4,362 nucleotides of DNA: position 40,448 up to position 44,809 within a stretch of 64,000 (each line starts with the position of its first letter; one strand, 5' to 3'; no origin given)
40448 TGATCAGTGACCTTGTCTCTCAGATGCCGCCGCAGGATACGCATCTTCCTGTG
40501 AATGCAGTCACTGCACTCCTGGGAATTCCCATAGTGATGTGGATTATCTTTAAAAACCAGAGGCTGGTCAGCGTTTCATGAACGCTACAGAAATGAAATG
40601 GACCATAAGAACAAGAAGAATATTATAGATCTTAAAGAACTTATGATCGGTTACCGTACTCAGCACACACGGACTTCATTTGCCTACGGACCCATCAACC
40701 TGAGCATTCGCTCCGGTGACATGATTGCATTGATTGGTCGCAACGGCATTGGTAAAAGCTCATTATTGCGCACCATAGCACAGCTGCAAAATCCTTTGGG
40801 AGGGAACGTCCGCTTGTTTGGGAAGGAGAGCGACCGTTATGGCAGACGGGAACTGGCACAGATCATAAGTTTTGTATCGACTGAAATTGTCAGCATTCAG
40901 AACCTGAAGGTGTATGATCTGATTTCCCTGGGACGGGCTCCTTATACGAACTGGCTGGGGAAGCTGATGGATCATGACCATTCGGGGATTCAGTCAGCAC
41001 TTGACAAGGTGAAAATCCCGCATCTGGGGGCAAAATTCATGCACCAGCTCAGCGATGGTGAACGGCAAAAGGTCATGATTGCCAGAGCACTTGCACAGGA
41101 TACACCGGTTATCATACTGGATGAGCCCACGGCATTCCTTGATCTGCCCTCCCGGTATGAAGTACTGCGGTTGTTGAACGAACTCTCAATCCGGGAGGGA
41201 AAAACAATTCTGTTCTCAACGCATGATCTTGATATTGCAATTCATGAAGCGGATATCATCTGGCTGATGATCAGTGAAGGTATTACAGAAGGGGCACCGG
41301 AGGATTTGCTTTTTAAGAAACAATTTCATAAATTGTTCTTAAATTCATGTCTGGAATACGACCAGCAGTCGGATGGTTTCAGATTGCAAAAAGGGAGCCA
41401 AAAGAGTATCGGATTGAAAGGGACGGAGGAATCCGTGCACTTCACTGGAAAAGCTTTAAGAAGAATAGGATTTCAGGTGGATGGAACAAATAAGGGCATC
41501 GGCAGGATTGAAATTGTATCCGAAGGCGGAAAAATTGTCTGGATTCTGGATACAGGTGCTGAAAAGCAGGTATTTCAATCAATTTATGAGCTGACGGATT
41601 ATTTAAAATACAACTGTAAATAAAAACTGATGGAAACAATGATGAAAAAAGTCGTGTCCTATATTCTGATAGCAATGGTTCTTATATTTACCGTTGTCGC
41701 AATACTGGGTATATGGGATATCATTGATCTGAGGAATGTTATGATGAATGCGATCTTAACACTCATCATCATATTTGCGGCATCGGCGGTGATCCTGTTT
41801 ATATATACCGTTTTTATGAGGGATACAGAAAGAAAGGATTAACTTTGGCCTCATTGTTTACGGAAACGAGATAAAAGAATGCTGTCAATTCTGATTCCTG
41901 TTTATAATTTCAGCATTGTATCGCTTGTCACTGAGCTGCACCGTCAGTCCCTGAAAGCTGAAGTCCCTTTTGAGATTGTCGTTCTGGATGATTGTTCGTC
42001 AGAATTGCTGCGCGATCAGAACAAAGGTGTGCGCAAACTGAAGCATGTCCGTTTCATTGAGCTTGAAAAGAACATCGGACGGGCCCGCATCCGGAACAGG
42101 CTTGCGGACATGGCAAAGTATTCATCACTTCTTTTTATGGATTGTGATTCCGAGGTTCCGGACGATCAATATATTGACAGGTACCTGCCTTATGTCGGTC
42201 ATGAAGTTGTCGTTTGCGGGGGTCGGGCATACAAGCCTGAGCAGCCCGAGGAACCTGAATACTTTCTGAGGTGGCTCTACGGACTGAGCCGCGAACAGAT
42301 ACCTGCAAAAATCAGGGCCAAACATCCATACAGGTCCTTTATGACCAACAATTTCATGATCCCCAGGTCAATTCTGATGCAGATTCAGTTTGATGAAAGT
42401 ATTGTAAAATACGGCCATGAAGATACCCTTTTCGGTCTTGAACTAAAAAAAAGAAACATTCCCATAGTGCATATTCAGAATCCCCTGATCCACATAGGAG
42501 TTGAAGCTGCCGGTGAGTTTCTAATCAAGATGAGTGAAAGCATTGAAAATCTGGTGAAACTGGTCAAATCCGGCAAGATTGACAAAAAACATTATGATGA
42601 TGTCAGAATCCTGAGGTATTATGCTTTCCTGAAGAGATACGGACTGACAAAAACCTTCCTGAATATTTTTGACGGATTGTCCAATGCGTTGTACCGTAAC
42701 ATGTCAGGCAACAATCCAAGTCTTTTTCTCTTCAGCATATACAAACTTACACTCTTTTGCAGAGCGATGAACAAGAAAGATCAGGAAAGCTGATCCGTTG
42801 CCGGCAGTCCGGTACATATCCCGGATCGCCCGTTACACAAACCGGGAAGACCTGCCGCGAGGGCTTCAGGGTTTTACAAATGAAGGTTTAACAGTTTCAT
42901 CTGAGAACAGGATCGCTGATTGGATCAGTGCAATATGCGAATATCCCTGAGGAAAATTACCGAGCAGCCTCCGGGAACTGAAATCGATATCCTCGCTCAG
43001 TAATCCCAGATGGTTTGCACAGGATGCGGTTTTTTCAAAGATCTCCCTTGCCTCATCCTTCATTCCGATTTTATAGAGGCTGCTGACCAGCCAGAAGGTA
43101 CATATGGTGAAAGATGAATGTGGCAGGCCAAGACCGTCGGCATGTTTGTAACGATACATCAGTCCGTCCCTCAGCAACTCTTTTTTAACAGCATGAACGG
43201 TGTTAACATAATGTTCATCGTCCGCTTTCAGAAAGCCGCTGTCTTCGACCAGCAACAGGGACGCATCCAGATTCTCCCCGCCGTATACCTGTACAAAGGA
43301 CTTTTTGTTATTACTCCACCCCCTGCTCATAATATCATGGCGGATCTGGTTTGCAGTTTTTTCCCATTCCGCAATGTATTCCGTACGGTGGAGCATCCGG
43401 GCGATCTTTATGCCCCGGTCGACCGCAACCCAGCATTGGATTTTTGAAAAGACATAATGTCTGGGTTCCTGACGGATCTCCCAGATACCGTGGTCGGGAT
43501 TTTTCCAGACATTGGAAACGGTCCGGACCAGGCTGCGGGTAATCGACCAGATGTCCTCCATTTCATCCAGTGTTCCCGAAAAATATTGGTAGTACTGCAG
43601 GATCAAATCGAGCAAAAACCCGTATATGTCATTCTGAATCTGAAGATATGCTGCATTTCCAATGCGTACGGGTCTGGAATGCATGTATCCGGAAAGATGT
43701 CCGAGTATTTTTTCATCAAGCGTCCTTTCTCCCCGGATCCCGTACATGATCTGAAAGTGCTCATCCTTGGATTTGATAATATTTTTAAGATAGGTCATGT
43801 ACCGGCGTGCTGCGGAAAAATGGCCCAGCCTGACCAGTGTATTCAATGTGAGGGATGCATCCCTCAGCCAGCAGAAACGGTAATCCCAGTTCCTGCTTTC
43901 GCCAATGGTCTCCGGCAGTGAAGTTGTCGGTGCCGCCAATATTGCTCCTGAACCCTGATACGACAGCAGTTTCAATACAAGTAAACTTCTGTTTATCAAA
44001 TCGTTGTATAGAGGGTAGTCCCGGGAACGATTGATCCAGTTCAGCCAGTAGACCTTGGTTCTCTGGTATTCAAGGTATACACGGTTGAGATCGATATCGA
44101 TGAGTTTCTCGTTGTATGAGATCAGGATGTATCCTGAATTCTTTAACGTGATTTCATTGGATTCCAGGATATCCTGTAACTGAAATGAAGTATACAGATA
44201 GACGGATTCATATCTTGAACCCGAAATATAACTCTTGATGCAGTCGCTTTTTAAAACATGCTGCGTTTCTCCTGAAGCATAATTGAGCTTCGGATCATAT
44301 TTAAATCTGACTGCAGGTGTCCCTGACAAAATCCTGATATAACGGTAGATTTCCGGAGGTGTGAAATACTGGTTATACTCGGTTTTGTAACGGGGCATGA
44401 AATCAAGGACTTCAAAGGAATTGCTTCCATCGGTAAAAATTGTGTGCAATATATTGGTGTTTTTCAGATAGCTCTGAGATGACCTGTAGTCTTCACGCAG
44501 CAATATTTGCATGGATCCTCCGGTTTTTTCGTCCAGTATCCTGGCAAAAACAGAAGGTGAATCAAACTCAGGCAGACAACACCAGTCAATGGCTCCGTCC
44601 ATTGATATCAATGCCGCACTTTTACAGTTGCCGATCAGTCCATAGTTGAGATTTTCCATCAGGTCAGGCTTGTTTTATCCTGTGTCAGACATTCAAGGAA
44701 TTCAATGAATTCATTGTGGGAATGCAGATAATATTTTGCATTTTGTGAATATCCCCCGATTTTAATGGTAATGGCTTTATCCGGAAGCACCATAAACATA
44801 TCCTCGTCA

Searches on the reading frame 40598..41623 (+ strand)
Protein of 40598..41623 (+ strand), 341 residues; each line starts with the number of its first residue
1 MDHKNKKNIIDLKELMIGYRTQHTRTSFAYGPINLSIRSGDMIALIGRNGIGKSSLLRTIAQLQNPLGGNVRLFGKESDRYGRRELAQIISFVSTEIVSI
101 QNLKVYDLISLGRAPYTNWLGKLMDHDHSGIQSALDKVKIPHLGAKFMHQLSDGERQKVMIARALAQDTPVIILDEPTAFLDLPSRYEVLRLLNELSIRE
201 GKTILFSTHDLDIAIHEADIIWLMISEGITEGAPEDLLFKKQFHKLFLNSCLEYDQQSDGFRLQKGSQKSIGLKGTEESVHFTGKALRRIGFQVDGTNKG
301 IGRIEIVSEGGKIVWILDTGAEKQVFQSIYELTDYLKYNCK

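Call 4: search_protein_families(library=pfam, proteins=[window:40598-41623:+], max_evalue=0.01)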
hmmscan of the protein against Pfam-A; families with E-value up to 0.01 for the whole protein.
window:40598-41623:+ (341 aa): 5 families
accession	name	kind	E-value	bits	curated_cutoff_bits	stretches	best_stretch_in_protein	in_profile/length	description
PF00005.33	ABC_tran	-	1.9e-29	103.4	25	1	32-179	3-137/137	ABC transporter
PF13304.12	AAA_21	-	2.8e-13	51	27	2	148-211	235-300/304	AAA domain, putative AbiEii toxin, Type IV TA system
PF02463.25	SMC_N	-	9.9e-05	22.3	40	0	150-197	136-187/220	RecF/RecN/SMC N terminal domain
PF13401.12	AAA_22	-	0.0018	19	27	0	39-197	4-108/130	AAA domain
PF13175.12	AAA_15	-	0.0035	17.5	32.1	0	42-64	25-47/374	AAA ATPase domain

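Call 5: search_protein_families(library=ncbifam, proteins=[window:40598-41623:+], max_evalue=0.01)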
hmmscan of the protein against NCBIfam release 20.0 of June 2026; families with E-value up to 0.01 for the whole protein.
window:40598-41623:+ (341 aa): 193 families (the best 25 are shown)
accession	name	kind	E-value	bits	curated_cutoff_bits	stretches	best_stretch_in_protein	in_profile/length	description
NF008409.0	PRK11231.1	equivalog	6.4e-51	173.2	375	1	11-247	4-235/255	Fe(3+) dicitrate ABC transporter ATP-binding protein FecE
NF007082.0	PRK09536.1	equivalog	7.3e-44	150.4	537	1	33-247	22-236/402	corrinoid ABC transporter ATPase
NF010068.0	PRK13548.1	equivalog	2.1e-40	138.5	261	1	33-249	24-242/261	heme ABC transporter ATP-binding protein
TIGR03873.1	F420-0_ABC_ATP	hypoth_equivalog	3.9e-39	134.4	372.4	1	34-245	21-232/256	putative F420-0 ABC transporter ATP-binding protein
NF052485.1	sider_ATP_EitC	equivalog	9.9e-39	133.3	485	1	33-247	21-232/251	siderophore ABC transporter ATP-binding protein EitC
NF007606.0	PRK10253.1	equivalog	9.3e-37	126.9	497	1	33-256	26-250/266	iron-enterobactin ABC transporter ATP-binding protein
TIGR03771.1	anch_rpt_ABC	equivalog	1.3e-36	126.4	268.8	1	35-246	1-208/223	anchored repeat-type ABC transporter ATP-binding subunit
TIGR02315.1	ABC_phnC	equivalog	2.6e-34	118.7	266.1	1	29-233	17-229/243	phosphonate ABC transporter ATP-binding protein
NF007863.0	PRK10575.1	equivalog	1.6e-33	116.1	433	1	31-243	28-241/265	Fe3+-hydroxamate ABC transporter ATP-binding protein FhuC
NF040873.1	AztA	equivalog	9e-33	113.4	220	1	33-220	11-188/191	zinc ABC transporter ATP-binding protein AztA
TIGR04520.1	ECF_ATPase_1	equivalog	2.4e-31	109.1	315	1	11-242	2-228/269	energy-coupling factor transporter ATPase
TIGR03608.1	L_ocin_972_ABC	subfamily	1.2e-30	106.5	254.85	1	32-221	16-204/206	putative bacteriocin export ABC transporter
NF053840.1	MnTportMntADein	equivalog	1.4e-30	106.6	400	1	28-253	15-235/240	manganese ABC transporter ATP-binding protein MntA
TIGR02673.1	FtsE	equivalog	2.4e-30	105.8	264.85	1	27-214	15-200/214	cell division ATP-binding protein FtsE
TIGR01166.1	cbiO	subfamily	6.2e-30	104.1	211.8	1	33-214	11-190/190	cobalt ABC transporter, ATP-binding protein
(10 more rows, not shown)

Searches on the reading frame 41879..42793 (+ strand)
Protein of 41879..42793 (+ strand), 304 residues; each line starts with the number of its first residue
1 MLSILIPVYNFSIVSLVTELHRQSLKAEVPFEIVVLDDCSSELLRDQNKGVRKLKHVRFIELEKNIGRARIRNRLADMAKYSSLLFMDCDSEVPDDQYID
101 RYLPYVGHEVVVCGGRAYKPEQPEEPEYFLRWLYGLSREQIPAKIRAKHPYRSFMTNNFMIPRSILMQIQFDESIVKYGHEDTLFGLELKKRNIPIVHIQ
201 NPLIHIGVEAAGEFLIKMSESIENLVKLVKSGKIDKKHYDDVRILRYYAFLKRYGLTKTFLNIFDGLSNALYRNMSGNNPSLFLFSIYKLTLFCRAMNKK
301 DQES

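Call 4: search_protein_families(library=pfam, proteins=[window:41879-42793:+], max_evalue=0.01)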
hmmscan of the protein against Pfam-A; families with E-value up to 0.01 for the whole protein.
window:41879-42793:+ (304 aa): 2 families
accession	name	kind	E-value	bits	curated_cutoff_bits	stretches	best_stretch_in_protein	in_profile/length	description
PF00535.33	Glycos_transf_2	-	7.1e-14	52.5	23.3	1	3-134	1-132/168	Glycosyl transferase family 2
PF10111.15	Glyco_tranf_2_2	-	6.2e-05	23.1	27.3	1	3-97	1-98/276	Glycosyltransferase like family 2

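Call 5: search_protein_families(library=ncbifam, proteins=[window:41879-42793:+], max_evalue=0.01)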
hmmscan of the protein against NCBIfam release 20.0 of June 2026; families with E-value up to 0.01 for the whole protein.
window:41879-42793:+ (304 aa): 9 families
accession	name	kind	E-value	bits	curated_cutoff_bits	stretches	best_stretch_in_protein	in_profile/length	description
NF050819.1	PolSacchBiosHfsG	equivalog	1.7e-33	116.1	500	1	1-258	13-266/302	polysaccharide biosynthesis protein HfsG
NF041875.1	EPS_EpsD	equivalog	7.7e-13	48.5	370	1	2-197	1-197/325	exopolysaccharide biosynthesis glycosyltransferase EpsD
TIGR03965.1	mycofact_glyco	equivalog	3e-06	26.4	280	1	30-175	105-251/467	mycofactocin biosynthesis glycosyltransferase MftF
NF047683.1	TeichurnBiosyTuaG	equivalog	2.9e-05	23.9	400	1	2-97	8-103/252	teichuronic acid biosynthesis protein TuaG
NF007482.0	PRK10073.1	equivalog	3e-05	23.2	423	1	2-98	8-103/334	glycosyltransferase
TIGR04283.1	glyco_like_mftF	equivalog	3.7e-05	23.4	182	1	2-96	1-88/221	TIGR04283 family arsenosugar biosynthesis glycosyltransferase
TIGR03937.1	PgaC_IcaA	equivalog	6.2e-05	22.1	422.3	1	2-93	47-138/407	poly-beta-1,6-N-acetyl-D-glucosamine synthase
NF041394.1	GtaseAglG_Halo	equivalog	0.0046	16.3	440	1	30-169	32-171/304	glucosyl-dolichyl phosphate glucuronosyltransferase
NF038302.1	EPS_HpsE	equivalog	0.0046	16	300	1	2-101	3-106/307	hormogonium polysaccharide biosynthesis glycosyltransferase HpsE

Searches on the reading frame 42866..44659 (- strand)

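Call 65: search_protein_families(library=pfam, proteins=[window:42866-44659:-], max_evalue=0.0001)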
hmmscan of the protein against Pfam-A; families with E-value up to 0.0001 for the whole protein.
window:42866-44659:- (597 aa): 2 families
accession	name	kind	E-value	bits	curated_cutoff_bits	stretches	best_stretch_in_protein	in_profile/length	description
PF00723.27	Glyco_hydro_15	-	2.3e-70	238.1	22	1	218-581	3-425/427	Glycosyl hydrolases family 15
PF19291.4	TREH_N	-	2.5e-14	53.5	23.1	1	7-142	19-143/211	Trehalase-like, N-terminal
